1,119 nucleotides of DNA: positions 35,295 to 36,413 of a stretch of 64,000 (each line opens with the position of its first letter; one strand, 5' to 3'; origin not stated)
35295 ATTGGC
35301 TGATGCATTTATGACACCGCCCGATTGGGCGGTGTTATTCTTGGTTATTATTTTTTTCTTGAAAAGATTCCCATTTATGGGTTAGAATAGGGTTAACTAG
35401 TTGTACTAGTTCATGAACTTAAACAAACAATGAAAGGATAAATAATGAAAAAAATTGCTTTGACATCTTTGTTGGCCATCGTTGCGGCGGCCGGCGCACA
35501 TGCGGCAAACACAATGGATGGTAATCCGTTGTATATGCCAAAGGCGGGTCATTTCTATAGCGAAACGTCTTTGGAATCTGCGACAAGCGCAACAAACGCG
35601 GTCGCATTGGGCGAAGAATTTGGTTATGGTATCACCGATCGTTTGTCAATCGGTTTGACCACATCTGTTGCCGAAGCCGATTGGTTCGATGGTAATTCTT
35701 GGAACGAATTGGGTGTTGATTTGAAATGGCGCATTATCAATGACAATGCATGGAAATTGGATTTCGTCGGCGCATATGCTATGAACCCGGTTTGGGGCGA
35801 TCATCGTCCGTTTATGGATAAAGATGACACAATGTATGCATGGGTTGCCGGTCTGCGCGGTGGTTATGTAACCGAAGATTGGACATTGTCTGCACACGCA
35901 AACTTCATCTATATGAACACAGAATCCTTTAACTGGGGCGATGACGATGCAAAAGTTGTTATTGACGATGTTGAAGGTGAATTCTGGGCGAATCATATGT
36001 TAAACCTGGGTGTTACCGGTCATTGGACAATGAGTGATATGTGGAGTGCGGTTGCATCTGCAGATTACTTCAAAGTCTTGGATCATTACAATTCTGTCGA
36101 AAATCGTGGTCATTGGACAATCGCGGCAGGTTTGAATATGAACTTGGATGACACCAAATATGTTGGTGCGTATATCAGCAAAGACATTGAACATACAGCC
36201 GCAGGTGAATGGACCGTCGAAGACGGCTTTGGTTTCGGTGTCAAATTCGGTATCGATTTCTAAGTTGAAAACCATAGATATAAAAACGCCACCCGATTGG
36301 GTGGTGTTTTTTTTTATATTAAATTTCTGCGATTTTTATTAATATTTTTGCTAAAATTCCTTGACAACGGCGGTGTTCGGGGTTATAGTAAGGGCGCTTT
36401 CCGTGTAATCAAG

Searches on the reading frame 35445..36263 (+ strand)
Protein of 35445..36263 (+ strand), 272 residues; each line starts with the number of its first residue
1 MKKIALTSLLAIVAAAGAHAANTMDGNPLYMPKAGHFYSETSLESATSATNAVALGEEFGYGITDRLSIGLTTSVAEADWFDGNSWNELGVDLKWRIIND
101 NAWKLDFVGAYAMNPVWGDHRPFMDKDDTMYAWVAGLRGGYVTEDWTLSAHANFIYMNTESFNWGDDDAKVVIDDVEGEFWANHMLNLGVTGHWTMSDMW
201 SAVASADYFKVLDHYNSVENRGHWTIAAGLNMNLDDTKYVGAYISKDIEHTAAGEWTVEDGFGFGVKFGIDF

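Call 48: search_protein_families(library=pfam, proteins=[window:35445-36263:+], max_evalue=0.01)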
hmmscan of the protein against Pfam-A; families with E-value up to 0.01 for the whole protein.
window:35445-36263:+ (272 aa): 1 family
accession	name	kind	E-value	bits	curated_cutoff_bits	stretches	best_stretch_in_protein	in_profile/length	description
PF19089.6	DUF5777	-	0.0096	15.6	23.1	0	59-233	51-203/247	Membrane bound beta barrel domain (DUF5777)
